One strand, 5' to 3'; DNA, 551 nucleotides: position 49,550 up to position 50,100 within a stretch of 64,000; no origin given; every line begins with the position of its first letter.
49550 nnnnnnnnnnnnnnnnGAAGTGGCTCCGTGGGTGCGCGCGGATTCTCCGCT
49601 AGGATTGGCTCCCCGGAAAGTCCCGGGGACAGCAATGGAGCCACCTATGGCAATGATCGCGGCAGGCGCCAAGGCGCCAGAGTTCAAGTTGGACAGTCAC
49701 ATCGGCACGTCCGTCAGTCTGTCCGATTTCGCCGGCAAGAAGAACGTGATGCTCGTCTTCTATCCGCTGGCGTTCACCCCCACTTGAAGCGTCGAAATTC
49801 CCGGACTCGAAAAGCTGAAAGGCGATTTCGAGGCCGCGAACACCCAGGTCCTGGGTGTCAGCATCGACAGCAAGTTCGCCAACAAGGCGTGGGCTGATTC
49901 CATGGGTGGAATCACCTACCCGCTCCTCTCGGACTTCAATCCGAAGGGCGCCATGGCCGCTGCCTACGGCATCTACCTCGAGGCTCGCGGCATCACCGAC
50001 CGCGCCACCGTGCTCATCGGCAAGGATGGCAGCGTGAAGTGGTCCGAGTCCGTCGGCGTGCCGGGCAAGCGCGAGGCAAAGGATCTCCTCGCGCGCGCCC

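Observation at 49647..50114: Peroxiredoxin (AhpC/Prx family) with TGA replacing the peroxidatic cysteine: candidate Sec-peroxiredoxin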

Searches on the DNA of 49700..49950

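Call 62: search_rna_families(source=window, start=49700, end=49950, threshold=evalue, max_evalue=10)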
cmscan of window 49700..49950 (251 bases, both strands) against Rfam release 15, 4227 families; matches with E-value up to 10: 1.
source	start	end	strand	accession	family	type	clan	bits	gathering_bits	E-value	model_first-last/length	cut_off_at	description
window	49780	49853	-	RF02133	HOXB13-AS1_2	Gene; lncRNA;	-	16.5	40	0.1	1-81/81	no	HOXB13 antisense RNA 1 conserved region 2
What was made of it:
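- Tried and rejected: A permissive scan of 49700-49950 gave one noise hit (call 62).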
